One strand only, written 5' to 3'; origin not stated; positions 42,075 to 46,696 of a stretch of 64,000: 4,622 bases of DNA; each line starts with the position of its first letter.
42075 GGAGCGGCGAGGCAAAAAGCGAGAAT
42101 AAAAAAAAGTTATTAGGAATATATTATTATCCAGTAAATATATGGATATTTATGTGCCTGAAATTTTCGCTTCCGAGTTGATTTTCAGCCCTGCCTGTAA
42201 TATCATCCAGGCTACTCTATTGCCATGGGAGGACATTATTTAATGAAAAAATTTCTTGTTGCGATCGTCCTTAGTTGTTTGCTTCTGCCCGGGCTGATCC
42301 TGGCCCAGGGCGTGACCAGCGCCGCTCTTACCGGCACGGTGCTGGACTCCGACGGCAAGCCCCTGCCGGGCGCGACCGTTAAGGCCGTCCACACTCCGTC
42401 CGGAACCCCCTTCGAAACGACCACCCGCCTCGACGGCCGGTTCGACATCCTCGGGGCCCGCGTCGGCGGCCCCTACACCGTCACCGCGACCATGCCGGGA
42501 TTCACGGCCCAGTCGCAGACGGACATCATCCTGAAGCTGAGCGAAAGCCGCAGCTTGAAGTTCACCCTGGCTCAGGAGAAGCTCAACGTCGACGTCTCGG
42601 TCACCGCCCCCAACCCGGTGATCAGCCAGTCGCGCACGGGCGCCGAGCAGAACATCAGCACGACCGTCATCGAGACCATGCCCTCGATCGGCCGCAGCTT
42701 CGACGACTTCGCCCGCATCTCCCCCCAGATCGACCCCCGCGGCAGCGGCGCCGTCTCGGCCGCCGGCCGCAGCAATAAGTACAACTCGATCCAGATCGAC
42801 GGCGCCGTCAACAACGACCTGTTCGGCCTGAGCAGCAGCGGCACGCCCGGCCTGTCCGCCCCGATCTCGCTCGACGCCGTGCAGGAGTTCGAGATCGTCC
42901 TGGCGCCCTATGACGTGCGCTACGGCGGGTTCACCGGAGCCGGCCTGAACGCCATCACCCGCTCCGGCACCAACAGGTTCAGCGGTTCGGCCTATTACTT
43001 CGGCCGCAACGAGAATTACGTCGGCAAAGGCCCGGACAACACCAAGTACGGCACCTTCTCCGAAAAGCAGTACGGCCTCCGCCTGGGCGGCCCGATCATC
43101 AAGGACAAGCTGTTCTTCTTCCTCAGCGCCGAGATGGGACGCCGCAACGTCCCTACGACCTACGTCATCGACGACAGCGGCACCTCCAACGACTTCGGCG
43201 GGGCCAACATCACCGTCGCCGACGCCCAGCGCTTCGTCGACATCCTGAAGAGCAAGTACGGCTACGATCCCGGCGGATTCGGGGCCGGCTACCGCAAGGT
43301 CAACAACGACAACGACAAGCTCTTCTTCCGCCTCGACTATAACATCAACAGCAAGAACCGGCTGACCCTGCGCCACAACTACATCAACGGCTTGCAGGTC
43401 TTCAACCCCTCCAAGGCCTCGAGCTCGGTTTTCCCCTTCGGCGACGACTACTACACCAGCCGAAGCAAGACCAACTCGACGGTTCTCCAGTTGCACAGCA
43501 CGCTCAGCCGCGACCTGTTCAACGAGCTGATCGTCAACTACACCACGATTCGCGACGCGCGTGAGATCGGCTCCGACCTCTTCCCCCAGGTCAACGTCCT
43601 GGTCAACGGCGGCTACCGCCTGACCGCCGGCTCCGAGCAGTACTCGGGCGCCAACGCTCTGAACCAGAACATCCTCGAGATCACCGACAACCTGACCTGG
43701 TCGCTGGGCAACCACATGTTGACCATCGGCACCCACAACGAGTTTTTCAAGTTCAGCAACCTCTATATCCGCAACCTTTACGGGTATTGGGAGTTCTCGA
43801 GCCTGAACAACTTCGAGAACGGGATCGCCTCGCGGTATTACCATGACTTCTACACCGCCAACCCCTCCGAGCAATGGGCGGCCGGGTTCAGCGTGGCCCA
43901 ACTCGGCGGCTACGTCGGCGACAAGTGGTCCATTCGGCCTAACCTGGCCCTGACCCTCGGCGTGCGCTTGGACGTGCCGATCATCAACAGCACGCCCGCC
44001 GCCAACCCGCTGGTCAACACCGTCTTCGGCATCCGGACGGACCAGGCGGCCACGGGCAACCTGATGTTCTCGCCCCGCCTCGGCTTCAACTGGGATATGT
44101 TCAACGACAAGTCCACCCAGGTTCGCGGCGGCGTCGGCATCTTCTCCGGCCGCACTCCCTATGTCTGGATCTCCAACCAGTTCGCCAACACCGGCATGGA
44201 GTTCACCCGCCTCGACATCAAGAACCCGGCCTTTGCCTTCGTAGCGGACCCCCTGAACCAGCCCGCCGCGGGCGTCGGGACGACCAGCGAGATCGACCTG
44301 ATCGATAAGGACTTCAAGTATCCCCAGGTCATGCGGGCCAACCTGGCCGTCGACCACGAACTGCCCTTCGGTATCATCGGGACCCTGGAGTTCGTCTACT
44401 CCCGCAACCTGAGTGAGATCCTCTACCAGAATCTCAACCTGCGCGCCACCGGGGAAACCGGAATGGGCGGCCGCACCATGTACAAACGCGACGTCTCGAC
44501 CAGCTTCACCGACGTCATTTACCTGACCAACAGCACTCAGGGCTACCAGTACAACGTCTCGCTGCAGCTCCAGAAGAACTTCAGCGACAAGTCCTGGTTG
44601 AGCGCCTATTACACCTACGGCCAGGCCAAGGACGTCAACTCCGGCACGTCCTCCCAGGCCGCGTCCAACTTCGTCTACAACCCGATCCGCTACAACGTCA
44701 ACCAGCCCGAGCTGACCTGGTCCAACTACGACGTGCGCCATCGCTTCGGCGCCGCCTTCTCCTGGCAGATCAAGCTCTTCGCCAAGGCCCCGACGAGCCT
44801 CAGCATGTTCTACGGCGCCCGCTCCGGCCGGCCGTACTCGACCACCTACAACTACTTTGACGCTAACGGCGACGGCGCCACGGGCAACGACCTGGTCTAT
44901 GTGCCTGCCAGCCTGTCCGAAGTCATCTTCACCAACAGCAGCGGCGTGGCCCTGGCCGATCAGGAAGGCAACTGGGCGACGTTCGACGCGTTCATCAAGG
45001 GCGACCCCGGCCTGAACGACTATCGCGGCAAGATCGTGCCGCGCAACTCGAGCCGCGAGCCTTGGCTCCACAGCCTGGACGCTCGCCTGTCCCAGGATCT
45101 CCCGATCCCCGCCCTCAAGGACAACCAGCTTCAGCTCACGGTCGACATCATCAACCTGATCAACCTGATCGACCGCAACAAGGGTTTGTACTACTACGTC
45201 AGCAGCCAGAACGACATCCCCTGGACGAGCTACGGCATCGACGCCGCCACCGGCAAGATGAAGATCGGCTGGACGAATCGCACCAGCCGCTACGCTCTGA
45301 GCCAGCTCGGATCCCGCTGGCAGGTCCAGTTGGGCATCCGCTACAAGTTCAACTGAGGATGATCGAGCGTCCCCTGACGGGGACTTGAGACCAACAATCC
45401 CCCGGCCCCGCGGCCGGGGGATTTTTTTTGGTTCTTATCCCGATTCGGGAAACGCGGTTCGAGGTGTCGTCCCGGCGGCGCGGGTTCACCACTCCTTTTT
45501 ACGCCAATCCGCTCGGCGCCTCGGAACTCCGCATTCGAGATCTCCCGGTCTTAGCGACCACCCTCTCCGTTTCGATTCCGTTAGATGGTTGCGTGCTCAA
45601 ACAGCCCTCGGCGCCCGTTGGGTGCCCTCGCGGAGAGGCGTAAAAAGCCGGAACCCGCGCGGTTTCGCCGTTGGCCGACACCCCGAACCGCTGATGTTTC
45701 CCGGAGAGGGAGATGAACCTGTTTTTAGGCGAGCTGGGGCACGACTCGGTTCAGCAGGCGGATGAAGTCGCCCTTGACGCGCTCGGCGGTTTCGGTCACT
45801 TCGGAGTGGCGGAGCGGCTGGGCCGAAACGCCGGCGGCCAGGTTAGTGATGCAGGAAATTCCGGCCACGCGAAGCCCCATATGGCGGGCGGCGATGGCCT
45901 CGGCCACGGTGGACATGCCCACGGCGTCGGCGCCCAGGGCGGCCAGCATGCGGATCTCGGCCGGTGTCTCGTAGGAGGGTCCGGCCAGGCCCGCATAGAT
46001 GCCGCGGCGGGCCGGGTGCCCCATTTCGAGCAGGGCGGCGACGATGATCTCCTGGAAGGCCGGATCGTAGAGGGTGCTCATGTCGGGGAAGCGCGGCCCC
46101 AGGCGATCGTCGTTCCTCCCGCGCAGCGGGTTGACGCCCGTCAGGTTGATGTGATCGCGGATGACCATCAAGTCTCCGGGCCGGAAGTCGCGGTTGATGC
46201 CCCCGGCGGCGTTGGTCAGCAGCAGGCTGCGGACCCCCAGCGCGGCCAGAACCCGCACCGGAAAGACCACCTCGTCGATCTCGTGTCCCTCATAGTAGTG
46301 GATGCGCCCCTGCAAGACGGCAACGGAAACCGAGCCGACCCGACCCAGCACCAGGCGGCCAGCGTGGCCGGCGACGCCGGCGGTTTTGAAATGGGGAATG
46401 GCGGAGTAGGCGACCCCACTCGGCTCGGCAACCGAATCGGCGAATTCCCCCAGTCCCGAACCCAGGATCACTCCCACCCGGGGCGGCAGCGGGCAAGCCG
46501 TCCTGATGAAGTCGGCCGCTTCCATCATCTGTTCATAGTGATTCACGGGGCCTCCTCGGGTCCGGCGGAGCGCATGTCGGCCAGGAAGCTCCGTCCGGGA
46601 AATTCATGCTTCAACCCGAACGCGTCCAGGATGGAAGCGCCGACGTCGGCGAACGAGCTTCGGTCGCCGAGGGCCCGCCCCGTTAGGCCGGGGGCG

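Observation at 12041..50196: About 38-kb nucleic-acid / nucleoside / base catabolic supercluster in an anaerobe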

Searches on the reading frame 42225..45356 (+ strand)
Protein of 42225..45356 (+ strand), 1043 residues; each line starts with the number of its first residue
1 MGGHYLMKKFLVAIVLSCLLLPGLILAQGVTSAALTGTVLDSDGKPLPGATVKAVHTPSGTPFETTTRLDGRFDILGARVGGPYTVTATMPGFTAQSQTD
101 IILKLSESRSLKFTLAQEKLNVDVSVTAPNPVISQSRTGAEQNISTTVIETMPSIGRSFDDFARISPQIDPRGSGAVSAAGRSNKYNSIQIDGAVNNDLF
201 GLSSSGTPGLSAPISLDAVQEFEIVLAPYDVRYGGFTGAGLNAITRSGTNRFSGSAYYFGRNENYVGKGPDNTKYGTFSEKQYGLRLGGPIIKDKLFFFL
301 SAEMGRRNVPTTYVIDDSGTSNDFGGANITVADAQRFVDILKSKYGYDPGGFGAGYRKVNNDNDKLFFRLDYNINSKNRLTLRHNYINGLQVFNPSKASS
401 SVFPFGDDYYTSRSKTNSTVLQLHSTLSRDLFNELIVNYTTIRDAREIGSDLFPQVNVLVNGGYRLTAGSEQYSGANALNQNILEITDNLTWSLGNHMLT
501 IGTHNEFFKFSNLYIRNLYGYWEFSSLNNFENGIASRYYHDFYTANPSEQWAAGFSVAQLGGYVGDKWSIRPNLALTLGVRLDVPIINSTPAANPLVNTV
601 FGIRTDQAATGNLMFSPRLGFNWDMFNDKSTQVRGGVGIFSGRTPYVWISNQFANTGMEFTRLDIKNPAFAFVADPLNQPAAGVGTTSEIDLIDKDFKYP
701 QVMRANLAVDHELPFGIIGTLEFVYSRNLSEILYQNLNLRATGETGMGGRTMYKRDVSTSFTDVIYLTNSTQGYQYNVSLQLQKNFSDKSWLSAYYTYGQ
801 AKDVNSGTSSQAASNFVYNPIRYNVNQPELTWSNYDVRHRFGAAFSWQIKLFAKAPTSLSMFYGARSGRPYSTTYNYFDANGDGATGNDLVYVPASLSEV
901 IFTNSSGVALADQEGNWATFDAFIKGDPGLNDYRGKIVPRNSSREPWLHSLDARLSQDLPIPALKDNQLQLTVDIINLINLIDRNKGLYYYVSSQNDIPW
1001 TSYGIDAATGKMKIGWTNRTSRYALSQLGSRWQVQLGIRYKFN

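Call 7: search_protein_families(library=pfam, proteins=[window:42225-45356:+], max_evalue=0.001)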
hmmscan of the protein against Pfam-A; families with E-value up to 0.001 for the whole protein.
window:42225-45356:+ (1043 aa): 6 families
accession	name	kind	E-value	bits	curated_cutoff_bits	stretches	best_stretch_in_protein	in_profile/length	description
PF25183.1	OMP_b-brl_4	-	1.4e-63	216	30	2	359-980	150-807/838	Outer membrane beta barrel domain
PF13620.12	CarboxypepD_reg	-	2e-18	66.9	32.3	1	35-115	2-81/82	Carboxypeptidase regulatory-like domain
PF13715.12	CarbopepD_reg_2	-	1.3e-07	32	32.2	1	35-125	1-86/88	CarboxypepD_reg-like domain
PF09134.16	Invasin_D3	-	5.4e-07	30.5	33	1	22-99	11-91/98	Invasin, domain 3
PF02369.22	Big_1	-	7.3e-06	26.4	34.9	1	25-98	11-88/93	Bacterial Ig-like domain (group 1)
PF25020.1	TTR_TEN1-4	-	0.00058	20.2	27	0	33-97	7-68/86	Teneurin TTR-like domain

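Call 13: search_protein_families(library=ncbifam, proteins=[window:42225-45356:+], max_evalue=0.00001)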
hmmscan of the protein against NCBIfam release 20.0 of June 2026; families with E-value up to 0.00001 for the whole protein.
window:42225-45356:+ (1043 aa): 0 families

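Call 53: search_protein_families(library=pfam, proteins=[window:42225-45356:+], max_evalue=10)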
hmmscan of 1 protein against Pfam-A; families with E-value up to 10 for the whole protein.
window:42225-45356:+ (1043 aa): 8 families
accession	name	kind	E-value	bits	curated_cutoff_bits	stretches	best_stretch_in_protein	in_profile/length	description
PF25183.1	OMP_b-brl_4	-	1.4e-63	216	30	2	359-980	150-807/838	Outer membrane beta barrel domain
PF13620.12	CarboxypepD_reg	-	2e-18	66.9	32.3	1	35-115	2-81/82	Carboxypeptidase regulatory-like domain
PF13715.12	CarbopepD_reg_2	-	1.3e-07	32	32.2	1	35-125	1-86/88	CarboxypepD_reg-like domain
PF09134.16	Invasin_D3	-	5.4e-07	30.5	33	1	22-99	11-91/98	Invasin, domain 3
PF02369.22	Big_1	-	7.3e-06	26.4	34.9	1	25-98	11-88/93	Bacterial Ig-like domain (group 1)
PF25020.1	TTR_TEN1-4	-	0.00058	20.2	27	1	33-97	7-68/86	Teneurin TTR-like domain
PF07715.20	Plug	-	0.0074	17.2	23.9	1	144-240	12-106/107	TonB-dependent Receptor Plug Domain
PF00775.27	Dioxygenase_C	-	0.1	12.5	27.3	1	34-57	31-54/182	Dioxygenase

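Call 54: search_solved_structures(query=window:42225-45356:+, max_evalue=0.01)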
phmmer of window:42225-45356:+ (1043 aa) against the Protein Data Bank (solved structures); distinct sequences matched with E-value up to 0.01: 0.

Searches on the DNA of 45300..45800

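Call 39: search_rna_families(source=window, start=45300, end=45800, threshold=evalue, max_evalue=1)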
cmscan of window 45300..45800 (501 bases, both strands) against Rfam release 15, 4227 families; matches with E-value up to 1: 6.
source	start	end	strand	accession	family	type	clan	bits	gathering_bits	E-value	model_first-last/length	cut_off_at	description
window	45364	45436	+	RF00519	suhB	Gene; sRNA;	CL00108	22.2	41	0.025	1-77/77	no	Makes More Granules Regulator RNA (mmgR)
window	45368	45428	+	RF02278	Betaproteobacteria_toxic_sRNA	Gene; sRNA;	-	21.2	50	0.061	1-64/64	no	Betaproteobacteria toxic small RNA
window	45375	45428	+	RF02399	NsiR1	Gene; sRNA;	-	21.2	39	0.076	1-60/60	no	Nitrogen stress-induced RNA 1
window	45370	45429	+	RF02837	anti-hemB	Gene; sRNA;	-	18.7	49.5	0.062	1-81/81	no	Burkholderia RNA 7 (anti-hemB)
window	45400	45435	+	RF02401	ClpQY_promoter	Cis-reg;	-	16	42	0.48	1-35/57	no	ClpQY promoter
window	45396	45464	-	RF01670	P17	Gene; sRNA;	-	13.6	45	0.42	1-282/282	no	Pseudomonas sRNA P17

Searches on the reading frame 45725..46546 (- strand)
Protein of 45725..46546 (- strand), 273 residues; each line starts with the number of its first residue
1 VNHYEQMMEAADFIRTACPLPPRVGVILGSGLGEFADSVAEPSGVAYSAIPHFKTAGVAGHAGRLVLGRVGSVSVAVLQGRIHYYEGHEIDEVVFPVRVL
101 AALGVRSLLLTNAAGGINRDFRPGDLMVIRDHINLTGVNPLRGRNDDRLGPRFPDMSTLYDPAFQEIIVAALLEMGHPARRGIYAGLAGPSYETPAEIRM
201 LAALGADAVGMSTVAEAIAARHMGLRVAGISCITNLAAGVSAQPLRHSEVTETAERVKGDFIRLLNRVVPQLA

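Call 7: search_protein_families(library=pfam, proteins=[window:45725-46546:-], max_evalue=0.001)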
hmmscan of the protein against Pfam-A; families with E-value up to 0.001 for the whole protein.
window:45725-46546:- (273 aa): 1 family
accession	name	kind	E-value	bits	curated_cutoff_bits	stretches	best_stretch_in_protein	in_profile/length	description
PF01048.26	PNP_UDP_1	-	6.2e-57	193.1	25.1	1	23-269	1-232/233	Phosphorylase superfamily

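Call 13: search_protein_families(library=ncbifam, proteins=[window:45725-46546:-], max_evalue=0.00001)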
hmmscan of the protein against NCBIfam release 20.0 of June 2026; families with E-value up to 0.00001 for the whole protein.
window:45725-46546:- (273 aa): 11 families
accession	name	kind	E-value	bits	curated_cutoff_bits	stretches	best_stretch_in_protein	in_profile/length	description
NF006054.0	PRK08202.1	equivalog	3.4e-108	361.3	218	1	2-271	3-273/274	purine-nucleoside phosphorylase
TIGR01697.1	PNPH-PUNA-XAPA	subfamily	8.5e-97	323.3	197.1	1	23-269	1-246/247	inosine/guanosine/xanthosine phosphorylase family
TIGR01700.1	PNPH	equivalog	3.8e-95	318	293.35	1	24-269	2-248/249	purine nucleoside phosphorylase I, inosine and guanosine-specific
TIGR01698.1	PUNP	equivalog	1.1e-84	283.7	302.6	1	24-269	2-244/245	purine-nucleoside phosphorylase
TIGR01699.1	XAPA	equivalog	4.5e-61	206.6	370.9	1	23-266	1-244/248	xanthosine phosphorylase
TIGR01694.1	MTAP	equivalog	1.3e-26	93.5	274.85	1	24-270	2-239/240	S-methyl-5'-thioadenosine phosphorylase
NF006599.0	PRK09136.1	equivalog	2.6e-22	79.2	223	1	63-269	35-244/247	S-methyl-5'-thioinosine phosphorylase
NF006334.0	PRK08564.1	equivalog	1.3e-18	67.1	382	1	22-272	8-250/267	S-methyl-5'-thioadenosine phosphorylase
NF005876.0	PRK07823.1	equivalog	1.3e-16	60.5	306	1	23-267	7-240/267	S-methyl-5'-thioadenosine phosphorylase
NF006492.0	PRK08931.1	equivalog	6.1e-09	35.7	437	1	62-236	36-210/291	S-methyl-5'-thioadenosine phosphorylase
NF005657.0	PRK07432.1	equivalog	9.1e-09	34.8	453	1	24-235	6-212/291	S-methyl-5'-thioadenosine phosphorylase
